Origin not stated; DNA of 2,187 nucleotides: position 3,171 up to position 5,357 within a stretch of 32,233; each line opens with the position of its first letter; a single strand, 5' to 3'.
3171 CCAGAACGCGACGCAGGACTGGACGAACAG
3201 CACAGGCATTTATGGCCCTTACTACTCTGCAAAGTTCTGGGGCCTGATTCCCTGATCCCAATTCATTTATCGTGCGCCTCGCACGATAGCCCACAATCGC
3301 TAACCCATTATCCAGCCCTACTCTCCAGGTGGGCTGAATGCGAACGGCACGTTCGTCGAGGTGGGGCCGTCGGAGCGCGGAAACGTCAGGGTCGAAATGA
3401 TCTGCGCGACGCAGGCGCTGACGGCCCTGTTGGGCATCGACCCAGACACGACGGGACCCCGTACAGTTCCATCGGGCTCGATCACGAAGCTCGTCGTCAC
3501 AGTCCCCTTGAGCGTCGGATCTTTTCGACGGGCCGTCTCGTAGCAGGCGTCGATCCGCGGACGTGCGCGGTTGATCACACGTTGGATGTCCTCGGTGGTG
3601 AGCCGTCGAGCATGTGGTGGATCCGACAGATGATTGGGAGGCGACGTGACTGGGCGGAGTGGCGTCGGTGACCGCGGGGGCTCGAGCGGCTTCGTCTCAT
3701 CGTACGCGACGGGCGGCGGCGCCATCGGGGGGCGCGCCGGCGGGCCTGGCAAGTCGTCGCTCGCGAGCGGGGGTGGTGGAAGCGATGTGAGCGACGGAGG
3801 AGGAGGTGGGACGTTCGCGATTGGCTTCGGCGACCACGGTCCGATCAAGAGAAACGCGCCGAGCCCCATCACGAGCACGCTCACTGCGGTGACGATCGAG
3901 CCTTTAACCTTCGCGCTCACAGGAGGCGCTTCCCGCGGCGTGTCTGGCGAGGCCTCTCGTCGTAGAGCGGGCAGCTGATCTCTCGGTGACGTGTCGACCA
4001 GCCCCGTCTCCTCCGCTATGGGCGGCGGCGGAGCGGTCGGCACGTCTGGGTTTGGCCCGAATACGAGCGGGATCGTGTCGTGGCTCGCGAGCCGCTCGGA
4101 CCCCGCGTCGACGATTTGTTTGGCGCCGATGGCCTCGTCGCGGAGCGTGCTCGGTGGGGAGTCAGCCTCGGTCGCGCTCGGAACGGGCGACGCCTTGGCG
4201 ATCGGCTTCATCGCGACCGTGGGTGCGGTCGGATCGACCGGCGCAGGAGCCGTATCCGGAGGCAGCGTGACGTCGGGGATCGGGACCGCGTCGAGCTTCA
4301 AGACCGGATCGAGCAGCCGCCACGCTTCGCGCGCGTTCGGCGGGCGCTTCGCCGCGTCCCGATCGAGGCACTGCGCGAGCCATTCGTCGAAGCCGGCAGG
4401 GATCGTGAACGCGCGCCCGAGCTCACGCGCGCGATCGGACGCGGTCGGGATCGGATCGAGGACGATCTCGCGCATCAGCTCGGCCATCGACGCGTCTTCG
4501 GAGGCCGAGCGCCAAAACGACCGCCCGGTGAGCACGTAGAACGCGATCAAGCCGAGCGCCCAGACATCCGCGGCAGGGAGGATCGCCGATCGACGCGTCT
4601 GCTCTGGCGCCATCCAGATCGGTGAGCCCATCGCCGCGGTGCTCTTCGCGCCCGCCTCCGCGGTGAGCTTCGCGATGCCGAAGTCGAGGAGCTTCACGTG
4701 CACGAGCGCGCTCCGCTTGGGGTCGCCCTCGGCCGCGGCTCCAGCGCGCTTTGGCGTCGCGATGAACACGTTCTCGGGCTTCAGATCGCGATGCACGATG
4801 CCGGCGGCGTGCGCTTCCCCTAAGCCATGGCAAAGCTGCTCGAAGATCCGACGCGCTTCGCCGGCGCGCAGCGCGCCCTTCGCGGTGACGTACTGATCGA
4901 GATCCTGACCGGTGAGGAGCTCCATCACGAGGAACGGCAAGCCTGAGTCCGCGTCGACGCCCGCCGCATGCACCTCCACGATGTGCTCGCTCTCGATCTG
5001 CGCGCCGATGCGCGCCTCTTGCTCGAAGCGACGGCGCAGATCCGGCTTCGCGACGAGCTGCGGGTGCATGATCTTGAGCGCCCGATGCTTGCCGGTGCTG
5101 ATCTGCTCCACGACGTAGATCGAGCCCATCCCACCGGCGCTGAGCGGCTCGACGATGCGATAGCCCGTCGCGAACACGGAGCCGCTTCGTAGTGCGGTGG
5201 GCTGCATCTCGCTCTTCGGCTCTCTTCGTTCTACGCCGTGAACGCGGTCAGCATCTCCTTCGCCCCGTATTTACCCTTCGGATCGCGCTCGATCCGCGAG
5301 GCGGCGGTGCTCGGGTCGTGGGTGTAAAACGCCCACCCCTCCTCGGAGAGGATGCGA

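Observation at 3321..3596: Kinase periplasmic tail and the internal domain of the second VIT-vWA giant are homologous (AgmX/PglI-type, TonB-C-like)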

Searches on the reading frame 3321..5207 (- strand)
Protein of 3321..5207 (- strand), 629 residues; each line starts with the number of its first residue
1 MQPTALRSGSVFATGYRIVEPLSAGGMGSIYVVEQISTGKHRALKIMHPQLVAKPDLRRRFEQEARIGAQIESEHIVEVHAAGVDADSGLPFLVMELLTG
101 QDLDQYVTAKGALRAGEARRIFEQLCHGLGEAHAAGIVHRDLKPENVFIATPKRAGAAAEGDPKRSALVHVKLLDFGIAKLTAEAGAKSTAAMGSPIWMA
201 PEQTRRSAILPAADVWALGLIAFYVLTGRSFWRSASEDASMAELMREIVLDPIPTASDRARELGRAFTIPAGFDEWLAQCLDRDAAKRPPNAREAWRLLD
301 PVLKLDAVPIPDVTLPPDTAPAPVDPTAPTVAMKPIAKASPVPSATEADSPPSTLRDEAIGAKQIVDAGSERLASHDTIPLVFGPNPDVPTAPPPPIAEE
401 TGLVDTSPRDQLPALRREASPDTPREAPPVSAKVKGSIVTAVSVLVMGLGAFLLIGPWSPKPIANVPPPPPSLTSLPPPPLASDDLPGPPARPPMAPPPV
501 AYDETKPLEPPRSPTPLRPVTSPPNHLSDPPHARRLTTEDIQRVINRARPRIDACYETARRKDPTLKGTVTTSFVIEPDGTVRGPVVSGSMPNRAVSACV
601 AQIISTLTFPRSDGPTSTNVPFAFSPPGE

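Call 7: search_protein_families(library=ncbifam, proteins=[window:3321-5207:-], max_evalue=1)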
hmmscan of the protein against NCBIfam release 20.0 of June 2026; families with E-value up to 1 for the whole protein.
window:3321-5207:- (629 aa): 21 families
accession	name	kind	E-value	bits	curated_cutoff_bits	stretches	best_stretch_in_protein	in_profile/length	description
NF033483.0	PknB_PASTA_kin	equivalog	1.3e-50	173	450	1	9-313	2-279/563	Stk1 family PASTA domain-containing Ser/Thr kinase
NF047741.1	antiphage_MADS6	equivalog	6.5e-36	124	460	2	112-309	295-467/612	methylation-associated defense system protein kinase MAD6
TIGR03903.1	TOMM_kin_cyc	equivalog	4.9e-33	114.1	705.75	1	38-236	2-193/1267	TOMM system kinase/cyclase fusion protein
NF052427.1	StpK7MSMEG_1200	equivalog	2.1e-30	105.8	900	1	16-292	9-258/601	serine/threonine protein kinase StpK7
NF009651.0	PRK13184.1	equivalog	9.6e-20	70.2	839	1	16-255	4-251/932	serine/threonine-protein kinase PknD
NF033768.1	myxo_SS_tail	domain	2.2e-19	69.4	40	1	537-624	2-91/92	AgmX/PglI C-terminal domain-containing protein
NF033442.0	BREX_PglW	equivalog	4.7e-18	64.3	990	2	2-184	500-665/1391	BREX system serine/threonine kinase PglW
NF053615.1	SerThrKinAfsKStmc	equivalog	1e-17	64.1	1300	1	18-247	17-228/809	protein serine/threonine kinase AfsK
NF038150.1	lanthi_synth_IV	equivalog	1.7e-17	63.1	650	1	16-237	191-401/851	class IV lanthionine synthetase LanL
NF033760.1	gliding_GltG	equivalog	4.8e-15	55.1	650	1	537-629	555-650/650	adventurous gliding motility protein GltG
NF058632.1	SerThrKinPrkT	equivalog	3e-11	42.9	280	1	9-153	16-154/322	serine/threonine protein kinase PrkT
NF038151.1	lanthi_synth_III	equivalog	9.9e-10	37.4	575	1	14-228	220-425/833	class III lanthionine synthetase LanKC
NF033761.1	gliding_GltJ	equivalog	3.9e-07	29.5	450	1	534-622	579-667/671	adventurous gliding motility protein GltJ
TIGR03724.2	arch_bud32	equivalog_domain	3.2e-06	26.8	125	1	58-150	37-119/193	KEOPS complex kinase/ATPase Bud32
NF007174.0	PRK09605.1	equivalog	3.3e-06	25.9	447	1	53-187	375-481/535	bifunctional N(6)-L-threonylcarbamoyladenine synthase/serine/threonine protein kinase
TIGR01352.1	tonB_Cterm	subfamily_domain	0.0046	17.3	27.1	1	564-626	10-75/76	TonB family protein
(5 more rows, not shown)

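Call 8: search_protein_families(library=pfam, proteins=[window:3321-5207:-], max_evalue=1)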
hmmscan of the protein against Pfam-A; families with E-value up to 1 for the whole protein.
window:3321-5207:- (629 aa): 6 families
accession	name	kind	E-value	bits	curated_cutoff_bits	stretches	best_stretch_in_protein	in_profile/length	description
PF00069.31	Pkinase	-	4.1e-40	138.3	31.7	1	16-289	1-252/263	Protein kinase domain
PF07714.23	PK_Tyr_Ser-Thr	-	3.7e-22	79.3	23.1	1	20-289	5-249/258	Protein tyrosine and serine/threonine kinase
PF01636.29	APH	-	7.2e-06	26.4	23.2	1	41-135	22-110/239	Phosphotransferase enzyme family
PF06293.20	Kdo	-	0.00032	20.6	21.3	1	91-153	92-155/207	Lipopolysaccharide kinase (Kdo/WaaP) family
PF03544.19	TonB_C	-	0.0018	19.1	24.6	1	566-625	14-78/79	Gram-negative bacterial TonB protein C-terminal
PF04882.17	Peroxin-3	-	0.29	10.7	27.6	1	23-64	13-55/458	Peroxin-3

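Call 34: find_homologous_proteins(query=window:3321-5207:-, max_evalue=1e-20)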
Query window:3321-5207:- (629 aa): 5099 proteins with E <= 1e-20 among 8000 candidates; the best 120 are listed.
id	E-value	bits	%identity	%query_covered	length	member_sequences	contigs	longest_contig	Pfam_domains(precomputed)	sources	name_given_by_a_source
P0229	4.0e-155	536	48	45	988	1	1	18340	PF07714.24,PF00069.32,PF01636.30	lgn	-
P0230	4.8e-113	397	62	48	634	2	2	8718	PF06293.21,PF07714.24,PF00069.32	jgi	-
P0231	2.9e-111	391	63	48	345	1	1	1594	PF07714.24,PF00069.32,PF03109.23,PF01636.30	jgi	jgi:serine/threonine protein kinase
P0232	2.2e-109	385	60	45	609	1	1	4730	PF07714.24,PF00069.32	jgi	jgi:tRNA A-37 threonylcarbamoyl transferase component Bud32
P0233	7.2e-109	383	60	49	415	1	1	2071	PF07714.24,PF00069.32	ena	-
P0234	9.7e-109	383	58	49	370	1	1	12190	PF06293.21,PF07714.24,PF00069.32,PF03109.23,PF01636.30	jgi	-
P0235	1.0e-108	383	45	45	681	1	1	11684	PF06293.21,PF07714.24,PF00069.32,PF01636.30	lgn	-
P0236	2.5e-108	381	56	55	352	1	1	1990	PF07714.24,PF00069.32,PF01636.30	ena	-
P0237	2.9e-108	381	56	58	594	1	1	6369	PF07714.24,PF00069.32,PF00254.35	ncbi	-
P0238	5.5e-108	380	53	55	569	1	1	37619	PF07714.24,PF00069.32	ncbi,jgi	ncbi:MAG TPA: protein kinase [Polyangiaceae bacterium]|jgi:serine/threonine protein kinase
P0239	1.4e-107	379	55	56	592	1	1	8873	PF07714.24,PF00069.32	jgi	jgi:tRNA A-37 threonylcarbamoyl transferase component Bud32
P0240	4.1e-107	377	52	55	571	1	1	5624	PF07714.24,PF00069.32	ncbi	ncbi:MAG TPA: protein kinase [Polyangiaceae bacterium]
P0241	2.8e-106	375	55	54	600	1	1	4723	PF07714.24,PF00069.32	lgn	-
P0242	1.2e-105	373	58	50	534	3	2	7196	PF06293.21,PF07714.24,PF00069.32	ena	-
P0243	1.3e-105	373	61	46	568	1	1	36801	PF07714.24,PF00069.32,PF01636.30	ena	-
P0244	5.1e-105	371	59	47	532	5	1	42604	PF06293.21,PF07714.24,PF00069.32,PF03109.23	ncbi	-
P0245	1.2e-104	369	53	46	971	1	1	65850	PF06293.21,PF07714.24,PF00069.32,PF03109.23,PF17667.8,PF01636.30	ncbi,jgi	-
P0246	1.4e-104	369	58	48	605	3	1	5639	PF07714.24,PF00069.32,PF03109.23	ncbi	-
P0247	2.7e-104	368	53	56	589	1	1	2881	PF07714.24,PF00069.32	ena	-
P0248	4.3e-104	367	59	47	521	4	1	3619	PF07714.24,PF00069.32,PF03109.23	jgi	jgi:serine/threonine protein kinase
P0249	4.3e-104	367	55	56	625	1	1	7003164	PF07714.24,PF00069.32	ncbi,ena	-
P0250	7.0e-104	367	58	48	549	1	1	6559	PF06293.21,PF07714.24,PF00069.32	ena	-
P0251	1.7e-103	365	62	47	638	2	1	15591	PF06293.21,PF07714.24,PF00069.32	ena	-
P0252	2.2e-103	365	58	44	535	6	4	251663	PF07714.24,PF00069.32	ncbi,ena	-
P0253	2.8e-103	365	61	45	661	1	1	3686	PF06293.21,PF07714.24,PF00069.32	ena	-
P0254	3.0e-103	365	45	43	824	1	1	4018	PF06293.21,PF07714.24,PF00069.32,PF03109.23,PF17667.8,PF01636.30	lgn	-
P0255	4.1e-103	364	54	53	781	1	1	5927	PF14559.13,PF07714.24,PF00069.32,PF00515.35,PF13428.13,PF13181.13,PF07719.24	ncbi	-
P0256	4.7e-103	364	54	54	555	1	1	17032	PF07714.24,PF00069.32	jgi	jgi:serine/threonine protein kinase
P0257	5.5e-103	364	59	47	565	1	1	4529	PF07714.24,PF00069.32,PF01636.30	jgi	jgi:tRNA A-37 threonylcarbamoyl transferase component Bud32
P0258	5.6e-103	364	59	48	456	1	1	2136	PF06293.21,PF07714.24,PF00069.32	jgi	jgi:eukaryotic-like serine/threonine-protein kinase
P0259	9.7e-103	363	58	48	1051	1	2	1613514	PF00462.31,PF07714.24,PF00069.32,PF13728.13,PF13743.13,PF00085.27,PF13098.14,PF01323.27,PF13462.13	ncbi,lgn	ncbi:MAG: thioredoxin domain-containing protein [Pseudomonadota bacterium]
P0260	1.0e-102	363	-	-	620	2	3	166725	PF07714.24,PF00069.32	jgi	jgi:serine/threonine-protein kinase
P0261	1.3e-102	363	53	54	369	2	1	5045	PF06293.21,PF07714.24,PF00069.32,PF03109.23,PF01636.30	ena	-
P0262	1.4e-102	362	56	45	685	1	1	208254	PF07714.24,PF00069.32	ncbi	-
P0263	1.5e-102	362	55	52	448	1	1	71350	PF07714.24,PF00069.32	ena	-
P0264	2.6e-102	362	54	51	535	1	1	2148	PF07714.24,PF00069.32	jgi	jgi:serine/threonine protein kinase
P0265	2.3e-101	358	60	48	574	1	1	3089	PF07714.24,PF00069.32,PF00034.27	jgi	jgi:serine/threonine protein kinase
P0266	2.3e-101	358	54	55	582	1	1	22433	PF07714.24,PF00069.32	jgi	jgi:serine/threonine protein kinase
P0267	2.3e-101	358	47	43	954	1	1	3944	PF06293.21,PF07714.24,PF00069.32,PF03109.23,PF17667.8,PF01636.30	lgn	-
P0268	2.6e-101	358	59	47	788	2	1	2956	PF07714.24,PF00069.32,PF05099.19,PF03781.23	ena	-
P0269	4.0e-101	358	58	48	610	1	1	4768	PF06293.21,PF07714.24,PF00069.32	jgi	jgi:serine/threonine protein kinase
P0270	4.3e-101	358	45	43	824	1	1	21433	PF06293.21,PF07714.24,PF00069.32,PF03109.23,PF17667.8,PF01636.30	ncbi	ncbi:MAG: protein kinase [Polyangiaceae bacterium]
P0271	6.5e-101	357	-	-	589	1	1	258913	PF06293.21,PF07714.24,PF00069.32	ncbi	-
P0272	9.6e-101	356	59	47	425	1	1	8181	PF07714.24,PF00069.32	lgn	-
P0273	1.7e-100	356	50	53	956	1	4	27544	PF06293.21,PF07714.24,PF00069.32,PF03109.23,PF17667.8,PF01636.30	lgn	-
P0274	2.9e-100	355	57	49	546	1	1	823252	PF07714.24,PF00069.32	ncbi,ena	-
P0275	3.3e-100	355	57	48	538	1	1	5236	PF07714.24,PF00069.32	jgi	jgi:eukaryotic-like serine/threonine-protein kinase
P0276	4.2e-100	354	52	54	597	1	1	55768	PF07714.24,PF00069.32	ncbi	-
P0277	5.3e-100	354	54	52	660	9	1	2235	PF07714.24,PF00069.32,PF03781.23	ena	-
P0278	7.6e-100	353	58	47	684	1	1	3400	PF07714.24,PF00069.32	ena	-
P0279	9.8e-100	353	58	48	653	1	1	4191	PF07714.24,PF00069.32,PF03781.23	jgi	jgi:formylglycine-generating enzyme required for sulfatase activity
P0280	1.6e-99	352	59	45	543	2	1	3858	PF07714.24,PF00069.32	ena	-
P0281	1.6e-99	352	45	77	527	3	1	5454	PF06293.21,PF07714.24,PF00069.32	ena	-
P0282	2.4e-99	352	59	47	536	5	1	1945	PF07714.24,PF00069.32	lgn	-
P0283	3.6e-99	351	56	48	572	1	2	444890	PF07714.24,PF00069.32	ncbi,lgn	ncbi:MAG: AgmX/PglI C-terminal domain-containing protein [Pseudomonadota bacterium]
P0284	4.5e-99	351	57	48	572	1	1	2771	PF07714.24,PF00754.32,PF00069.32,PF25302.1,PF01636.30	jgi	jgi:serine/threonine protein kinase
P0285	5.4e-99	351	52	54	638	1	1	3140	PF06293.21,PF07714.24,PF00069.32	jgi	jgi:serine/threonine protein kinase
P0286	7.1e-99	350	53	55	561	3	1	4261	PF07714.24,PF00069.32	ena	-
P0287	1.1e-98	350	54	54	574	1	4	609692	PF07714.24,PF00754.32,PF00069.32,PF22633.4,PF25302.1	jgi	-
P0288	1.4e-98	349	53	53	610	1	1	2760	PF06293.21,PF07714.24,PF00069.32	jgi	jgi:serine/threonine-protein kinase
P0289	1.8e-98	349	59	46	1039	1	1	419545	PF07714.24,PF00069.32,PF13743.13,PF13098.14,PF01323.27,PF13462.13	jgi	jgi:protein-disulfide isomerase/serine/threonine protein kinase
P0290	2.6e-98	348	57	46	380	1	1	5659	PF07714.24,PF00069.32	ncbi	-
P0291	6.6e-98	347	51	55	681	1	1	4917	PF07714.24,PF00069.32,PF03781.23,PF01636.30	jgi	-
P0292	7.0e-98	347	59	45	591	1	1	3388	PF06293.21,PF07714.24,PF00069.32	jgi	jgi:serine/threonine protein kinase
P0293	1.0e-97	346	55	55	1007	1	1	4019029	PF07714.24,PF00069.32,PF08238.19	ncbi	ncbi:MAG: protein kinase [Minicystis sp.]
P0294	1.1e-97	346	54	52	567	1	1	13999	PF07714.24,PF00069.32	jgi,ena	-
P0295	1.1e-97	346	38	99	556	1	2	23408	PF07714.24,PF00069.32,PF03109.23,PF01636.30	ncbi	-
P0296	1.7e-97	346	53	49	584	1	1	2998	PF06293.21,PF07714.24,PF00069.32,PF01636.30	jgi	jgi:TonB family protein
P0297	2.3e-97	345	52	57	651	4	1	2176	PF07714.24,PF00069.32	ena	-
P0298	4.4e-97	344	60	46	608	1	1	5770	PF07714.24,PF00069.32,PF07603.18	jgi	jgi:serine/threonine-protein kinase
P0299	4.7e-97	344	52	55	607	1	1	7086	PF07714.24,PF00069.32,PF01636.30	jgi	jgi:serine/threonine protein kinase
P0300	5.2e-97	344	57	47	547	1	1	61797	PF07714.24,PF00069.32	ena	-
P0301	5.8e-97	344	57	47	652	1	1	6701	PF07714.24,PF00069.32,PF03781.23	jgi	jgi:serine/threonine protein kinase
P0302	6.8e-97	344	53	50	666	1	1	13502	PF07714.24,PF00069.32,PF03781.23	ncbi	-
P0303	6.8e-97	344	49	57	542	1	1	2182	PF06293.21,PF07714.24,PF00069.32,PF03109.23,PF17667.8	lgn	-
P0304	7.8e-97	343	59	46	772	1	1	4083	PF06293.21,PF07714.24,PF00069.32,PF03781.23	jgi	jgi:formylglycine-generating enzyme required for sulfatase activity/serine/threonine protein kinase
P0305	1.1e-96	343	58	47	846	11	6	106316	PF06293.21,PF07714.24,PF00069.32,PF08238.19,PF01636.30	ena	-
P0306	1.1e-96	343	56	47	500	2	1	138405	PF06293.21,PF07714.24,PF00069.32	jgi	jgi:tRNA A-37 threonylcarbamoyl transferase component Bud32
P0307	1.3e-96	343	55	51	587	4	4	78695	PF07714.24,PF00069.32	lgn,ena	-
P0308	1.4e-96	343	52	54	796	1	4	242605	PF07714.24,PF00069.32,PF06761.18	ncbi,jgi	ncbi:MAG TPA: ImcF-related family protein [Polyangiaceae bacterium]|jgi:serine/threonine protein kin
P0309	1.5e-96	343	53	54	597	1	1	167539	PF06293.21,PF07714.24,PF00069.32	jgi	jgi:eukaryotic-like serine/threonine-protein kinase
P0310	1.6e-96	342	56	50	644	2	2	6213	PF07714.24,PF00069.32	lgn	-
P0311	1.6e-96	342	-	-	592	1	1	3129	PF07714.24,PF00069.32,PF01636.30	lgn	-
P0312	1.6e-96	342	53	55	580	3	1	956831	PF07714.24,PF00069.32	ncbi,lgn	-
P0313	1.6e-96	342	53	55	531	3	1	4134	PF06293.21,PF07714.24,PF00069.32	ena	-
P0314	2.0e-96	342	50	56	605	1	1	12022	PF07714.24,PF00069.32,PF01636.30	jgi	jgi:serine/threonine-protein kinase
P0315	2.2e-96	342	55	48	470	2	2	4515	PF07714.24,PF00069.32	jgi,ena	jgi:tRNA A-37 threonylcarbamoyl transferase component Bud32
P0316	2.5e-96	342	55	54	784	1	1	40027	PF07714.24,PF00069.32,PF03781.23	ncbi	-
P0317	3.0e-96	342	-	-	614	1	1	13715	PF07714.24,PF00069.32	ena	-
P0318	3.0e-96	342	58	46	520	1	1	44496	PF06293.21,PF07714.24,PF00069.32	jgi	jgi:serine/threonine-protein kinase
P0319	3.4e-96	341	55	48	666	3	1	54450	PF07714.24,PF00069.32,PF03781.23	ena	-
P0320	3.4e-96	341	52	52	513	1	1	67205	PF06293.21,PF07714.24,PF00069.32,PF01636.30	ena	-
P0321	3.6e-96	341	52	54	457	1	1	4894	PF07714.24,PF00069.32,PF03109.23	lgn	-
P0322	4.6e-96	341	58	48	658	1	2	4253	PF07714.24,PF00069.32,PF03781.23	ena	-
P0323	4.7e-96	341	54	53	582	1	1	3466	PF07714.24,PF00069.32,PF01636.30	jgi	jgi:serine/threonine protein kinase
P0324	4.9e-96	341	49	60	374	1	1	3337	PF07714.24,PF00069.32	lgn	-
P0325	4.9e-96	341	54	55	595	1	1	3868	PF07714.24,PF00069.32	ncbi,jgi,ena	jgi:hypothetical protein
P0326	6.8e-96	340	54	51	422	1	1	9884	PF06293.21,PF07714.24,PF00069.32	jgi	jgi:serine/threonine protein kinase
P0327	1.0e-95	340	49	57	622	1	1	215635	PF06293.21,PF07714.24,PF00069.32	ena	-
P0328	1.2e-95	340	54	49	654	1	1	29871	PF06293.21,PF07714.24,PF00069.32,PF03781.23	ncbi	-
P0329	1.3e-95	339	56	49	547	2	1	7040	PF07714.24,PF00069.32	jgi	jgi:serine/threonine protein kinase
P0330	1.6e-95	339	57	46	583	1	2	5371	PF07714.24,PF00069.32,PF01636.30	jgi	jgi:tRNA A-37 threonylcarbamoyl transferase component Bud32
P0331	1.8e-95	339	58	47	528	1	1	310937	PF06293.21,PF07714.24,PF00069.32,PF03109.23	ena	-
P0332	1.9e-95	339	55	47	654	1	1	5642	PF07714.24,PF00069.32,PF03781.23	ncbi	-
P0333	1.9e-95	339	58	45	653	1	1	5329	PF07714.24,PF00069.32,PF03781.23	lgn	-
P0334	2.5e-95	339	57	51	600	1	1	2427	PF07714.24,PF00069.32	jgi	jgi:eukaryotic-like serine/threonine-protein kinase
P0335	2.8e-95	338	53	53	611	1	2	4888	PF07714.24,PF00069.32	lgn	-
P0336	3.1e-95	338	58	47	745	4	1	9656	PF07714.24,PF00069.32,PF08238.19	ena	-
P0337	3.6e-95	338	52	52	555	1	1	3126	PF07714.24,PF00069.32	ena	-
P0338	4.0e-95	338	57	48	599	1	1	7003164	PF06293.21,PF07714.24,PF00069.32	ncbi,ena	-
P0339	4.0e-95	338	58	45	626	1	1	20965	PF07714.24,PF00069.32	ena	-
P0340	4.5e-95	338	56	48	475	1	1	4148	PF06293.21,PF07714.24,PF00069.32,PF03109.23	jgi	jgi:tRNA A-37 threonylcarbamoyl transferase component Bud32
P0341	4.6e-95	338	55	51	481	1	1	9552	PF07714.24,PF00069.32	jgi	jgi:serine/threonine protein kinase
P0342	4.7e-95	338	55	48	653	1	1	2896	PF07714.24,PF00069.32,PF03781.23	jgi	jgi:serine/threonine protein kinase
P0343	5.1e-95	338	55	47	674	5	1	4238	PF06293.21,PF07714.24,PF00069.32,PF03781.23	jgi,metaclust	metaclust:\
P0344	6.3e-95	337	58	47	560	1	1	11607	PF07714.24,PF00069.32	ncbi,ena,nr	ncbi:MAG TPA: serine/threonine-protein kinase [Polyangiaceae bacterium]|nr:serine/threonine-protein 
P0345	7.0e-95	337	58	45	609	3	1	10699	PF07714.24,PF00069.32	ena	-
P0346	9.5e-95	337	58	45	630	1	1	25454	PF07714.24,PF00069.32,PF03109.23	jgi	jgi:serine/threonine protein kinase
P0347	1.0e-94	336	52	55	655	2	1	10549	PF07714.24,PF00069.32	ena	-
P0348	1.0e-94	336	54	54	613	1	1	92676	PF07714.24,PF00069.32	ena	-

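Call 45: find_encoding_contigs(protein=P0230, flank=10000, max_places=2)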
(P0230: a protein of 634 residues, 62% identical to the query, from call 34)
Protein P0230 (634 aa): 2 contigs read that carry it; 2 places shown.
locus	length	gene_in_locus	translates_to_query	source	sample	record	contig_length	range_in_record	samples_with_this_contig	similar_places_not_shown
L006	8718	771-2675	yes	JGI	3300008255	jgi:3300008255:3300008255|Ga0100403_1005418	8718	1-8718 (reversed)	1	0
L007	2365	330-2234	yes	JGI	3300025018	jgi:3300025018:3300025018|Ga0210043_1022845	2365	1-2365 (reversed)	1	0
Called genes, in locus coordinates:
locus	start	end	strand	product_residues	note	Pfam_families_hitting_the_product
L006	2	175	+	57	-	?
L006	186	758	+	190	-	-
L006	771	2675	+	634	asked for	PF00069:Pkinase, PF07714:PK_Tyr_Ser-Thr, PF06293:Kdo (faint)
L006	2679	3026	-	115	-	-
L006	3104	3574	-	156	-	PF10604:Polyketide_cyc2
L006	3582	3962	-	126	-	-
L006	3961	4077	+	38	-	-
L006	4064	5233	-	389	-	PF02771:Acyl-CoA_dh_N, PF02770:Acyl-CoA_dh_M, PF00441:Acyl-CoA_dh_1, PF08028:Acyl-CoA_dh_2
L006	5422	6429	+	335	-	PF01073:3Beta_HSD, PF01370:Epimerase, PF02719:Polysacc_synt_2 (weak), PF05368:NmrA, PF13460:NAD_binding_10, PF16363:GDP_Man_Dehyd, PF07993:NAD_binding_4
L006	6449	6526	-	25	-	-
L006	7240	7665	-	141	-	PF02036:SCP2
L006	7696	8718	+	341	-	?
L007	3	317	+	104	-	?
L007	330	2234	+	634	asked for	PF00069:Pkinase, PF07714:PK_Tyr_Ser-Thr, PF06293:Kdo (faint)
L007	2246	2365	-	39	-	?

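Call 46: find_encoding_contigs(protein=P0262, flank=10000, max_places=1)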
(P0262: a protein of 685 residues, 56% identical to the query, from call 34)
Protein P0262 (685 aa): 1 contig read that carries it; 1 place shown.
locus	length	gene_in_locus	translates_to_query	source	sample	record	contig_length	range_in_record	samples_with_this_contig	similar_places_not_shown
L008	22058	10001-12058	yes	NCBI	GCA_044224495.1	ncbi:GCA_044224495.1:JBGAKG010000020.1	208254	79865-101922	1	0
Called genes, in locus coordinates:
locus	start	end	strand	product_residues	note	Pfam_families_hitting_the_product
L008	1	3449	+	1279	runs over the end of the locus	PF00069:Pkinase, PF03109:ABC1 (faint), PF07714:PK_Tyr_Ser-Thr, PF13424:TPR_12 (faint), PF13191:AAA_16, PF17874:TPR_MalT (faint)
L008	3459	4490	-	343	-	PF00196:GerE (weak)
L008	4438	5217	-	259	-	-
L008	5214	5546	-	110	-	-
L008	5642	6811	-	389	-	PF12704:MacB_PCD, PF02687:FtsX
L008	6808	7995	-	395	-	PF12704:MacB_PCD (weak), PF02687:FtsX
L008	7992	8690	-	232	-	PF00005:ABC_tran, PF13304:AAA_21 (faint)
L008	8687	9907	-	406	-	PF25917:BSH_RND, PF25954:Beta-barrel_RND_2, PF25989:YknX_C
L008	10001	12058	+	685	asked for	PF00069:Pkinase, PF07714:PK_Tyr_Ser-Thr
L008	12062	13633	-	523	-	PF00069:Pkinase, PF07714:PK_Tyr_Ser-Thr, PF06293:Kdo (weak)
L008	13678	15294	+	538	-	PF00501:AMP-binding, PF13193:AMP-binding_C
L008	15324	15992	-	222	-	-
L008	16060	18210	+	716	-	PF00027:cNMP_binding, PF00485:PRK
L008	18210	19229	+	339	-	PF00535:Glycos_transf_2, PF13641:Glyco_tranf_2_3, PF13632:Glyco_trans_2_3 (weak)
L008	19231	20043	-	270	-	PF13385:Laminin_G_3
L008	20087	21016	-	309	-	PF00535:Glycos_transf_2, PF13641:Glyco_tranf_2_3, PF13632:Glyco_trans_2_3 (weak)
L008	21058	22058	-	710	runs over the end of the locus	PF00072:Response_reg, PF00990:GGDEF, PF00563:EAL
